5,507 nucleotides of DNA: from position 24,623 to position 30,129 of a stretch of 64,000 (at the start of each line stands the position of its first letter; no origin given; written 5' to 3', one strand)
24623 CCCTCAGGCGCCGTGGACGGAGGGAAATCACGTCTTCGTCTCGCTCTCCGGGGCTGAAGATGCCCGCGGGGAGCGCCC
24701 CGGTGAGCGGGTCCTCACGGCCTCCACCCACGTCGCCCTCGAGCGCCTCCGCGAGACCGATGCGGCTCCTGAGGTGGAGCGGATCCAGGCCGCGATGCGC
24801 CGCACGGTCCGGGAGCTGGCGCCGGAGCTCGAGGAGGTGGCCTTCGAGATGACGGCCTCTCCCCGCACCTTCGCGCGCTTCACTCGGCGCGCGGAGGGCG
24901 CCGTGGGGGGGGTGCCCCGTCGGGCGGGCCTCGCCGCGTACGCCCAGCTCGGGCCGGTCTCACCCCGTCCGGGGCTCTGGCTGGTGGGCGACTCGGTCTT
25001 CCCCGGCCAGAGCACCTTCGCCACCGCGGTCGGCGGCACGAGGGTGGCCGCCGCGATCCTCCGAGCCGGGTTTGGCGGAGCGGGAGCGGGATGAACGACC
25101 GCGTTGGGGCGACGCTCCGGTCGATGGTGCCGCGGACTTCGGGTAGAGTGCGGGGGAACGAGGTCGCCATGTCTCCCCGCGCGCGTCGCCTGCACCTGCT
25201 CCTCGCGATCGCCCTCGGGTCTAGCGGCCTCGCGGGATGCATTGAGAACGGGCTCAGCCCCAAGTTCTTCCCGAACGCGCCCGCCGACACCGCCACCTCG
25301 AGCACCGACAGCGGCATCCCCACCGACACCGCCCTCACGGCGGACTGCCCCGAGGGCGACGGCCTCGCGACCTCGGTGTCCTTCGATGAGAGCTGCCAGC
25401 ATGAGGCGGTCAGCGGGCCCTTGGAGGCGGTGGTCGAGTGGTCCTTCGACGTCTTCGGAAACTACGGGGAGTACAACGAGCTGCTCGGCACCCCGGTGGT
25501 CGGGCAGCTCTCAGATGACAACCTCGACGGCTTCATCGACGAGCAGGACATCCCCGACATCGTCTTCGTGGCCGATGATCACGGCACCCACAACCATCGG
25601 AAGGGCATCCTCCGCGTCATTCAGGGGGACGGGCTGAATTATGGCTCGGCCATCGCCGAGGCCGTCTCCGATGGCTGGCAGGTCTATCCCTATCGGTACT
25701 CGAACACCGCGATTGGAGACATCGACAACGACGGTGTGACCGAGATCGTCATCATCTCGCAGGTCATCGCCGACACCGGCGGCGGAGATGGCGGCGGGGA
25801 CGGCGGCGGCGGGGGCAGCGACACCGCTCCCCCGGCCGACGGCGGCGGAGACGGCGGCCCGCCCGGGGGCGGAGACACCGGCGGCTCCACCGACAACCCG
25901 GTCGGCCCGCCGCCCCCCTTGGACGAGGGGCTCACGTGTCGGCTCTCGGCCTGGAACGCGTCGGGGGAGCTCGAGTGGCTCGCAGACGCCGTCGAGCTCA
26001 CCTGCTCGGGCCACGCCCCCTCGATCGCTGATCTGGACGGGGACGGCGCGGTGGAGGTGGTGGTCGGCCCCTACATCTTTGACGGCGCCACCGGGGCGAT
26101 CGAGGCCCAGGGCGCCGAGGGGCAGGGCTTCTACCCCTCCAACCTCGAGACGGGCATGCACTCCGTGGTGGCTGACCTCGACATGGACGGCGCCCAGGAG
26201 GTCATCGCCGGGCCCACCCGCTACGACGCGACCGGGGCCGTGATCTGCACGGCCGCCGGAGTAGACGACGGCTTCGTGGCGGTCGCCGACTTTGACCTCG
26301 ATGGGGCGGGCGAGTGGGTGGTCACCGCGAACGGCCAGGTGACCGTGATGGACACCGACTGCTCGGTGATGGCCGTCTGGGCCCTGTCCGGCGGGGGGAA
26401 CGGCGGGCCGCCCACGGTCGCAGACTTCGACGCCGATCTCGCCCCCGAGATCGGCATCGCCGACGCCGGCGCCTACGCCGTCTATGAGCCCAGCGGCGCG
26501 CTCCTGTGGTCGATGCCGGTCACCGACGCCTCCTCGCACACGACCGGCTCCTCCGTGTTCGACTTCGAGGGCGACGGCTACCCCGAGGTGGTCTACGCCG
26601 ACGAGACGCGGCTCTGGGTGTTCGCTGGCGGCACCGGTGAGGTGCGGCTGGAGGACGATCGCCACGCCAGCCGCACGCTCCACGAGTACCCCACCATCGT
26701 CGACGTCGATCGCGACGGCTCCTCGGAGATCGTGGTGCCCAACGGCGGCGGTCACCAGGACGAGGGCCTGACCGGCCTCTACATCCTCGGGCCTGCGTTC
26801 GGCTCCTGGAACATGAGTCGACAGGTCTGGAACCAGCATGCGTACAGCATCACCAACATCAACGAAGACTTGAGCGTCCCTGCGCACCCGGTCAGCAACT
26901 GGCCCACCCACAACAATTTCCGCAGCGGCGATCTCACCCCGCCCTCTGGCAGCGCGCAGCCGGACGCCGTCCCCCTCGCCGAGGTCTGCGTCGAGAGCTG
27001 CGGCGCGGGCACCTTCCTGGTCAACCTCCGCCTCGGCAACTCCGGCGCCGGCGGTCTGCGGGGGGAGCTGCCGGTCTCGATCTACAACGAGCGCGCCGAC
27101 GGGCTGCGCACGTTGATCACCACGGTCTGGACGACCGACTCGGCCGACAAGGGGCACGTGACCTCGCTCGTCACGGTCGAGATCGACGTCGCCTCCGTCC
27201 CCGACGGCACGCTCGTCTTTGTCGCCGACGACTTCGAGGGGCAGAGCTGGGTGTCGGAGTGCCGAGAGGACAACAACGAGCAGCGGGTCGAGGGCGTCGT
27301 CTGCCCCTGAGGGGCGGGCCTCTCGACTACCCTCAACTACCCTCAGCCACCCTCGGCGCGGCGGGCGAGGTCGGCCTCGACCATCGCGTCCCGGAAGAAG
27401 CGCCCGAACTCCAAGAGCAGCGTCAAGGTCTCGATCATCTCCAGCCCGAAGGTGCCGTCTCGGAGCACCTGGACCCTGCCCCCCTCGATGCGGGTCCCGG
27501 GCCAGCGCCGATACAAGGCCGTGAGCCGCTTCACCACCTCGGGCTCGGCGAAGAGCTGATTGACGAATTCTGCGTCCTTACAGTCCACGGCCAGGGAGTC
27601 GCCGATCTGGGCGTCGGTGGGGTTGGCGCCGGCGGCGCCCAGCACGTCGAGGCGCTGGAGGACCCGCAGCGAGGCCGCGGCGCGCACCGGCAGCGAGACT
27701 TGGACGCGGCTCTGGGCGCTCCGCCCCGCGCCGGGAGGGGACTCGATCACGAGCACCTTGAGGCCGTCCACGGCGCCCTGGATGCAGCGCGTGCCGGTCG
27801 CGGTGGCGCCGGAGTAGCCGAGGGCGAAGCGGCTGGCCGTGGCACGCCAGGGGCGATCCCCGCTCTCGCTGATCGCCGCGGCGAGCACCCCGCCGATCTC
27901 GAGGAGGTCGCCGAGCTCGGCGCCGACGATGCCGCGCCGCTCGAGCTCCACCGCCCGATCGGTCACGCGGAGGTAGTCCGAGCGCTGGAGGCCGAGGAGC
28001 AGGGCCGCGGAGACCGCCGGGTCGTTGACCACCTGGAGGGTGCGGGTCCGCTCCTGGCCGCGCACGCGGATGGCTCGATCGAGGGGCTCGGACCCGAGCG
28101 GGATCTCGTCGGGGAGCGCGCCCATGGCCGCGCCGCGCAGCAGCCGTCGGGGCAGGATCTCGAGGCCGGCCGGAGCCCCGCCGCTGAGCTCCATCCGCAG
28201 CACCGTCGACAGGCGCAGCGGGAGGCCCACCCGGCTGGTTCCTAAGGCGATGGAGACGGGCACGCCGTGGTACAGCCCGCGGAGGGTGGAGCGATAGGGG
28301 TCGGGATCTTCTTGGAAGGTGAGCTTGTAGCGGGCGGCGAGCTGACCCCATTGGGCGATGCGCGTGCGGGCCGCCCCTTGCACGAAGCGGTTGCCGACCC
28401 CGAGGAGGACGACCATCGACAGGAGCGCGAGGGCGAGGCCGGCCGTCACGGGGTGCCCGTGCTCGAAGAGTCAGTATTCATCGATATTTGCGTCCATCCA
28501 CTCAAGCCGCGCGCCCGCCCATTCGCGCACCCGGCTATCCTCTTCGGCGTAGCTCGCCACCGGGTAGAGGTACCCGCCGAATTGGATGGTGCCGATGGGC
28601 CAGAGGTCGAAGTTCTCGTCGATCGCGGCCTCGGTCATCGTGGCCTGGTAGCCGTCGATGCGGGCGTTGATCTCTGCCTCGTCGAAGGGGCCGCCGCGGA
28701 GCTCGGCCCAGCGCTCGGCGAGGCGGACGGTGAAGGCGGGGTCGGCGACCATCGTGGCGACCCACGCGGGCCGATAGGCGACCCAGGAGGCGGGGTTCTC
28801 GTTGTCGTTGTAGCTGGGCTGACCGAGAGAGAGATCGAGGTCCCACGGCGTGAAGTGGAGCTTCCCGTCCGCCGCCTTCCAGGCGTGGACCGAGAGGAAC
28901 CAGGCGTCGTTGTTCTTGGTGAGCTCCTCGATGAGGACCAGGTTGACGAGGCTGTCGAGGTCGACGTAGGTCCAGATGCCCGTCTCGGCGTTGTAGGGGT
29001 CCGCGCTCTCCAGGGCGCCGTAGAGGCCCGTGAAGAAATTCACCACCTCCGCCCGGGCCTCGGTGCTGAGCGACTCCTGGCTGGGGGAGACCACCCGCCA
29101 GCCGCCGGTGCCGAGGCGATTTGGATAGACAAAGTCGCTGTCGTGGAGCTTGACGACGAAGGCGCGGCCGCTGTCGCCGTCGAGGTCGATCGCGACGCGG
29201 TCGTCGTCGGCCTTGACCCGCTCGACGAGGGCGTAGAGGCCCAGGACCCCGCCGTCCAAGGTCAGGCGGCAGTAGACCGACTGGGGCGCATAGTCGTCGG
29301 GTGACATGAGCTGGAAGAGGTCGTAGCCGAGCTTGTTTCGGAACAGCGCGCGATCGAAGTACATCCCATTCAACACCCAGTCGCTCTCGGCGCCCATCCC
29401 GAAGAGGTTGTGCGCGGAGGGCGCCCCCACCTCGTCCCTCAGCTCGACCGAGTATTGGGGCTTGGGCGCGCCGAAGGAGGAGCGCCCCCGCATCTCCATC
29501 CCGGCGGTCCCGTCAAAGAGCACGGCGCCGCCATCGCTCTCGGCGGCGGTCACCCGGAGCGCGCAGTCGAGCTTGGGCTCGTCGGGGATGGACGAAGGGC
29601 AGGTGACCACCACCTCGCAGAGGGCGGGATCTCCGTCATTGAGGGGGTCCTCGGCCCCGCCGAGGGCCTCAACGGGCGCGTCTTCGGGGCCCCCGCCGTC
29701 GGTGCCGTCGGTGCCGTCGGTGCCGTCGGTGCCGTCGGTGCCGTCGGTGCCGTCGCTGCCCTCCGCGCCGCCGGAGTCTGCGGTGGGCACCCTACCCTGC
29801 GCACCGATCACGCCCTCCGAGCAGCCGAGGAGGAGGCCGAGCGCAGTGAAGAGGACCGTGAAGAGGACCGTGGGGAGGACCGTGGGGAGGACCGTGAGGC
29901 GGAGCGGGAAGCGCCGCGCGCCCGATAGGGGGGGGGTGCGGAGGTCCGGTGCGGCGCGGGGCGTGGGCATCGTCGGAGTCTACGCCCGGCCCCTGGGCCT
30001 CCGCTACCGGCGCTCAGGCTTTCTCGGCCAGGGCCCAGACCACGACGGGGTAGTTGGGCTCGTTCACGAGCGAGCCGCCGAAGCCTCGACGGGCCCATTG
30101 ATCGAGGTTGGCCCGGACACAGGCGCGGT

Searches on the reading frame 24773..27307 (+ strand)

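Call 12: search_protein_families(library=pfam, proteins=[window:24773-27307:+], max_evalue=0.001)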
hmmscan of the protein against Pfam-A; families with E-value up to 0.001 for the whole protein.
window:24773-27307:+ (845 aa): 2 families
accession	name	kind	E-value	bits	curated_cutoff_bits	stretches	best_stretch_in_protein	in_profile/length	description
PF13517.12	FG-GAP_3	-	7.6e-16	58.9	26.9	1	597-655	1-61/61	FG-GAP-like repeat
PF21348.3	RGL11_C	-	0.0001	21.7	27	0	460-521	233-295/490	Rhamnogalacturonan lyase family 11, C-terminal domain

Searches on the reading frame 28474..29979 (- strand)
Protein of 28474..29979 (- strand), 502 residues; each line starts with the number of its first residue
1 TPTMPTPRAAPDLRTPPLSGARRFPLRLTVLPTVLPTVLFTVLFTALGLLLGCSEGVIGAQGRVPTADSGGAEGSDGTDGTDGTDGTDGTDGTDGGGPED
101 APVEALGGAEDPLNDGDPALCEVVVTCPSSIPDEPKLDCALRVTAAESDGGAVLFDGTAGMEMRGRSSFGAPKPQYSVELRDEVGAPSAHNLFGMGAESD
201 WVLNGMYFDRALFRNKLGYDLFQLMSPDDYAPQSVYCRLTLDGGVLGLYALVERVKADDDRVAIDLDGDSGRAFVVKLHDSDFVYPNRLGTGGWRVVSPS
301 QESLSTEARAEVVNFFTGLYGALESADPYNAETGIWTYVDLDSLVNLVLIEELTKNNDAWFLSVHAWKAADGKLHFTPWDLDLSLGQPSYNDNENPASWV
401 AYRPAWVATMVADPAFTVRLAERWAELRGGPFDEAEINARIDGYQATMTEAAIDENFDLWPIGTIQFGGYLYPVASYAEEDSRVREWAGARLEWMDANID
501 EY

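Call 12: search_protein_families(library=pfam, proteins=[window:28474-29979:-], max_evalue=0.001)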
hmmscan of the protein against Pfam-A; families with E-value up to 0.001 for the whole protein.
window:28474-29979:- (502 aa): 1 family
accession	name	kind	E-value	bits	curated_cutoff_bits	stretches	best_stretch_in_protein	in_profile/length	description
PF08757.17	CotH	-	1.5e-36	127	23.8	1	162-495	2-322/322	CotH kinase protein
